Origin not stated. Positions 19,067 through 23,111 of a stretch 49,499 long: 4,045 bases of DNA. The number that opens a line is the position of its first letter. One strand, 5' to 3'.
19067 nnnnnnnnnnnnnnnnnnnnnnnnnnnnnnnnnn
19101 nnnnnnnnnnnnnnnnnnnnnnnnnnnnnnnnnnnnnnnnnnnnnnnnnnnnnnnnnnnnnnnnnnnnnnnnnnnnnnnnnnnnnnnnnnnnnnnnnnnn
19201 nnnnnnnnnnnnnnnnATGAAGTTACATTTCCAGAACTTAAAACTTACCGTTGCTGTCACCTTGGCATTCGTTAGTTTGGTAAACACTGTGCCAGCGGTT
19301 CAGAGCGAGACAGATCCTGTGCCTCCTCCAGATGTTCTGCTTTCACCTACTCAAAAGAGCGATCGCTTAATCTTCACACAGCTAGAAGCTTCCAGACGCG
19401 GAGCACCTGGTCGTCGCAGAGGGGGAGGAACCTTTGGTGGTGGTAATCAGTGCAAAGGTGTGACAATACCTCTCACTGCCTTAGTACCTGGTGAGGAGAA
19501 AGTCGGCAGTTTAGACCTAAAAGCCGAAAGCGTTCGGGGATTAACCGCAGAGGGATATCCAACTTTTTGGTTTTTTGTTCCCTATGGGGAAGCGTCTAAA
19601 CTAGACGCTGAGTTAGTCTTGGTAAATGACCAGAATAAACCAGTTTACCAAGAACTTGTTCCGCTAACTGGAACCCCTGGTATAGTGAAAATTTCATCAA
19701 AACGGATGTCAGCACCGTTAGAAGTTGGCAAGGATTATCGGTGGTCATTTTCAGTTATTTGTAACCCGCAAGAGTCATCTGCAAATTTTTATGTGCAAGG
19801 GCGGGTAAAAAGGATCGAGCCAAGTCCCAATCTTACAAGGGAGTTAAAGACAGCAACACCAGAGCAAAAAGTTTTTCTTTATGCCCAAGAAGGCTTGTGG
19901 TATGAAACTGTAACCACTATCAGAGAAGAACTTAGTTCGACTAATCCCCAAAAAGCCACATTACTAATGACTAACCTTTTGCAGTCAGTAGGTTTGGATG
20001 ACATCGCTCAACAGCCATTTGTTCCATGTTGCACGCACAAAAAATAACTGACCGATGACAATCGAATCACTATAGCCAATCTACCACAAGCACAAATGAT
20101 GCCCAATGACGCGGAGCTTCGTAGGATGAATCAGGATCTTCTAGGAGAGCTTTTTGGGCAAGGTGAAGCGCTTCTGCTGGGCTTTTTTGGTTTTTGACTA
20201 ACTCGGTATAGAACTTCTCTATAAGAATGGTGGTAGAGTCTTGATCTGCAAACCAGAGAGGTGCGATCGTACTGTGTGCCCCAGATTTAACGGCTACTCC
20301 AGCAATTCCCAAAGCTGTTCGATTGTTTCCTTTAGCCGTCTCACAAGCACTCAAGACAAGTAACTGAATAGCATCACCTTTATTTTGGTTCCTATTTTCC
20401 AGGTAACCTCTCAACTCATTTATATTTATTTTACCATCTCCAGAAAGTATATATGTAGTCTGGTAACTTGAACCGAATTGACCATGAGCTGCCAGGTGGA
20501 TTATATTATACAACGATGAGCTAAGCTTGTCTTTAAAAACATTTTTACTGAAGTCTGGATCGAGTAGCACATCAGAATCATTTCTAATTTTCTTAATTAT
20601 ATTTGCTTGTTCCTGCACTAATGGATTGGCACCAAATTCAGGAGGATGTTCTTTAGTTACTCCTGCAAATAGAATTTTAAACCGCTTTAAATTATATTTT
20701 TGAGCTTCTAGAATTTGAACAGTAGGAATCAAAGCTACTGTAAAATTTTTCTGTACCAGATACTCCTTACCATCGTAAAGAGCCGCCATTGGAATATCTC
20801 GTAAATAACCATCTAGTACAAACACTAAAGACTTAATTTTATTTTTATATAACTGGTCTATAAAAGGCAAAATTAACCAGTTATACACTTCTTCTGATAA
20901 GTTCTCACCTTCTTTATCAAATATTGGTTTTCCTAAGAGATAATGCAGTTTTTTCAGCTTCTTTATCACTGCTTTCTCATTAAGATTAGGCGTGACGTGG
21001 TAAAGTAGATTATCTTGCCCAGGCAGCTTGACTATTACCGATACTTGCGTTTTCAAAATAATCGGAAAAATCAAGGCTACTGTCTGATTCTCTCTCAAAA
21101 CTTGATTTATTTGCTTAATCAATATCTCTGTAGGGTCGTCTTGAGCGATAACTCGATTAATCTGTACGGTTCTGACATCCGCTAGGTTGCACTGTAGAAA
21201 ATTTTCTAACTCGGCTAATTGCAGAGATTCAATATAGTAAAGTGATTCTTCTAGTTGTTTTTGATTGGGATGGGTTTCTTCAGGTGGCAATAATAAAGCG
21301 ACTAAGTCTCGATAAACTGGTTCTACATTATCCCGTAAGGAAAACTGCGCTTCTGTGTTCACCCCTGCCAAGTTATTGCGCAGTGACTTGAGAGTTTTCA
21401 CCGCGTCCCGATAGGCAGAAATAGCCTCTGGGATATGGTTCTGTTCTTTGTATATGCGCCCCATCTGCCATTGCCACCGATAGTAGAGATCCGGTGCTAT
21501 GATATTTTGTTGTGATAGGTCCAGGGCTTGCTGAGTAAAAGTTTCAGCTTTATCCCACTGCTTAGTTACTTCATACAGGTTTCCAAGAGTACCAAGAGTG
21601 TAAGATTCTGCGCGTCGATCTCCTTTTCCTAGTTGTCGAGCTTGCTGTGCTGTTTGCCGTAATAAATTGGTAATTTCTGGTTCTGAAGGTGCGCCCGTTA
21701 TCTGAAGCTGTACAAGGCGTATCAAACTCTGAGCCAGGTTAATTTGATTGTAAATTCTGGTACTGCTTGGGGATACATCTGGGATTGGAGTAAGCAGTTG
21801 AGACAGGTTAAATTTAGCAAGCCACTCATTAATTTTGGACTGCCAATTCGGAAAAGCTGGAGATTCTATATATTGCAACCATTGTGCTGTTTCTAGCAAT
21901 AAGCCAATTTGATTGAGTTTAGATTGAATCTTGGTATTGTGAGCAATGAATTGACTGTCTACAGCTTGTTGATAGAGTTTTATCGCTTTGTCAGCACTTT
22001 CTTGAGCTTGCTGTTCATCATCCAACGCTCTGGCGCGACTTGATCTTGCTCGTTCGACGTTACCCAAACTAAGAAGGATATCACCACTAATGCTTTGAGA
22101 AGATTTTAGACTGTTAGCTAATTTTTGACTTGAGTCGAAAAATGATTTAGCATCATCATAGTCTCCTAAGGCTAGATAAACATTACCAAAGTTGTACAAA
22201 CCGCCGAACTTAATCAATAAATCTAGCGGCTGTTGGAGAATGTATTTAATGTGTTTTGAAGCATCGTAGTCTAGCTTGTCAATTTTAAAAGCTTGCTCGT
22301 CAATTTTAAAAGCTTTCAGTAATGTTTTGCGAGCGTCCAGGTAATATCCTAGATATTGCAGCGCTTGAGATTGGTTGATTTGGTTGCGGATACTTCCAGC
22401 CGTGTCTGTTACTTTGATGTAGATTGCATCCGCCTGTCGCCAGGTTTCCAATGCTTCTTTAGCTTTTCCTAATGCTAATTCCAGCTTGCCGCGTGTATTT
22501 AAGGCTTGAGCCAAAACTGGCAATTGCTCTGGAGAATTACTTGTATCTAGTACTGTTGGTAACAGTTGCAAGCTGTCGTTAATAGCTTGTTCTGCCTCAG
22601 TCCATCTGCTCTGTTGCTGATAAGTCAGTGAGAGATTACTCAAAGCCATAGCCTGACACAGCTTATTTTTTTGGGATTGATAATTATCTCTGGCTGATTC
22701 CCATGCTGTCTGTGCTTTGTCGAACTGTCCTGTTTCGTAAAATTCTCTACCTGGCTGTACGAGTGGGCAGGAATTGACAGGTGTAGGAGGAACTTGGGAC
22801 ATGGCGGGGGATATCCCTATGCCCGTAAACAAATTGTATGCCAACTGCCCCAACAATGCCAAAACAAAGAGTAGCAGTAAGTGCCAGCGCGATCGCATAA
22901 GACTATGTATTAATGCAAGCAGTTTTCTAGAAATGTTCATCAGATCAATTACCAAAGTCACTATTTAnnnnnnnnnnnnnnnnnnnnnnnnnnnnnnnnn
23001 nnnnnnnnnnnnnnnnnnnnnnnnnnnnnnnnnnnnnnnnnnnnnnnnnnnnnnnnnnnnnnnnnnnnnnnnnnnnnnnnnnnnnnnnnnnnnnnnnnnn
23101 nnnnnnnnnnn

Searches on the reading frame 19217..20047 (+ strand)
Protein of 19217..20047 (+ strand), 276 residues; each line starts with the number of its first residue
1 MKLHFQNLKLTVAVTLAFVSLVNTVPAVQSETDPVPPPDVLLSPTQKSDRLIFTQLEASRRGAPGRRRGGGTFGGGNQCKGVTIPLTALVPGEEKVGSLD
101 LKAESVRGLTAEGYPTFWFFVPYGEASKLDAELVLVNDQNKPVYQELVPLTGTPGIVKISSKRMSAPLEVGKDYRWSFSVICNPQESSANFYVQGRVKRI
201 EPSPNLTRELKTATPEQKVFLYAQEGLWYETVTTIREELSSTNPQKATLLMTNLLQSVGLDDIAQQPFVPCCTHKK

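Call 5: search_protein_families(library=pfam, proteins=[window:19217-20047:+], max_evalue=0.01)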
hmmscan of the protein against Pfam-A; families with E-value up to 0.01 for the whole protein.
window:19217-20047:+ (276 aa): 1 family
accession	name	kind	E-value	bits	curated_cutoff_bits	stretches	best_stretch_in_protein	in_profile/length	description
PF06051.17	DUF928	-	7.2e-54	182.8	26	1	69-268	2-184/184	Domain of Unknown Function (DUF928)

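Call 8: search_protein_families(library=ncbifam, proteins=[window:19217-20047:+], max_evalue=1)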
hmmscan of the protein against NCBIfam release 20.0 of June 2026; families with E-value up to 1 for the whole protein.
window:19217-20047:+ (276 aa): 0 families

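Call 51: search_protein_families(library=padloc, proteins=[window:19217-20047:+], max_evalue=0.01)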
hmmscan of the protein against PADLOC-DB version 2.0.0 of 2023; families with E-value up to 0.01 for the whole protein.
window:19217-20047:+ (276 aa): 0 families

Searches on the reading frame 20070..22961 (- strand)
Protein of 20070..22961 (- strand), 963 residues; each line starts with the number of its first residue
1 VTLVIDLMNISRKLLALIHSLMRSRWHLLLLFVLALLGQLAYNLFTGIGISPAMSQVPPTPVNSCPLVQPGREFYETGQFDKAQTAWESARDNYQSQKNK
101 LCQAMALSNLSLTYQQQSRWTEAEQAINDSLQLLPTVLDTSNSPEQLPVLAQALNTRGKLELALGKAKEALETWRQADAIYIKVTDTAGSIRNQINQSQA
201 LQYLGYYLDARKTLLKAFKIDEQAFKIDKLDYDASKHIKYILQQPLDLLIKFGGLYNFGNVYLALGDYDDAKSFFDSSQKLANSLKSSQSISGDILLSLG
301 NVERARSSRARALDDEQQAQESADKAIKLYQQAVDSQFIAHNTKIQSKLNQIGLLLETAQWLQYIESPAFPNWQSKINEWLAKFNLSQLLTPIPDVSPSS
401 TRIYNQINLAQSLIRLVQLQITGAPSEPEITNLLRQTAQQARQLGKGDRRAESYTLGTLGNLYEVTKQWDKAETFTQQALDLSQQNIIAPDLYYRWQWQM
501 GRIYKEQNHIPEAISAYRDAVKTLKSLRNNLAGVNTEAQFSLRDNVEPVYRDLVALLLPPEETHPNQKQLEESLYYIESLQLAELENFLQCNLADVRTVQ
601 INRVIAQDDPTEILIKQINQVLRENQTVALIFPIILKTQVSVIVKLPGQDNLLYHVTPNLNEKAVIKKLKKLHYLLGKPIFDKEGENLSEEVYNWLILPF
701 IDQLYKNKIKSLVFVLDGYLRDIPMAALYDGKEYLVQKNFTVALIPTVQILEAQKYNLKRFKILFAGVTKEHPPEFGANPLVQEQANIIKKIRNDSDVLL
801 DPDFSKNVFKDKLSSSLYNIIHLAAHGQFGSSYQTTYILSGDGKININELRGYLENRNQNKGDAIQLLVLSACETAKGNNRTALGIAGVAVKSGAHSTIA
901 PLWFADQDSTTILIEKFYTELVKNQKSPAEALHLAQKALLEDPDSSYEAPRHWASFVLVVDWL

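Call 8: search_protein_families(library=ncbifam, proteins=[window:20070-22961:-], max_evalue=1)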
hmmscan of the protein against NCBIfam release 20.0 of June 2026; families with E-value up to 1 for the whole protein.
window:20070-22961:- (963 aa): 9 families
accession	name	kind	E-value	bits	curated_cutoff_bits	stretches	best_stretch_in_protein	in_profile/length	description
NF053617.1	SARPRegAfsRStmc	equivalog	1.3e-06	26.7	1430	2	77-176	789-888/986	SARP-family global regulator AfsR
NF041717.1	HaaA_phane_TPR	equivalog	8.2e-05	20.9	1125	1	67-178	595-706/882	cyclophane-containing RiPP biosynthesis TPR protein HaaT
NF047507.1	TPR_BatC_Lepto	exception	0.0036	16.8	175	1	225-289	69-133/214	TPR repeat-containing protein BatC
TIGR03378.1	glycerol3P_GlpB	equivalog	0.0051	15.9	174.15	1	566-639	163-233/419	anaerobic glycerol-3-phosphate dehydrogenase subunit GlpB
NF053520.1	HK_Porph_FimS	equivalog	0.0053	15.1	600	2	448-525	119-195/618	sensor histidine kinase FimS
NF003720.0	PRK05329.1-3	equivalog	0.019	13.6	313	1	567-641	165-238/437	glycerol-3-phosphate dehydrogenase subunit GlpB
NF033920.0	C39_PA2778_fam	equivalog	0.064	12.7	150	1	66-133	192-253/255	PA2778 family cysteine peptidase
NF002725.1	PRK02603.1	equivalog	0.37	10.8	143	0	255-335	75-148/173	photosystem I assembly protein Ycf3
NF053720.1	NsdA_fam_reg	subfamily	0.85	9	75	0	74-137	339-401/432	NsdA family TPR-like regulatory protein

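Call 51: search_protein_families(library=padloc, proteins=[window:20070-22961:-], max_evalue=0.01)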
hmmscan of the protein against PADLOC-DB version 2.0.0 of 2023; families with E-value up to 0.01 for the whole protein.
window:20070-22961:- (963 aa): 1 family
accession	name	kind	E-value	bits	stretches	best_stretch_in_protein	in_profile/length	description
PDLC01169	TPR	-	6.3e-09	33.6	2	255-325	112-181/252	TPR repeats containing protein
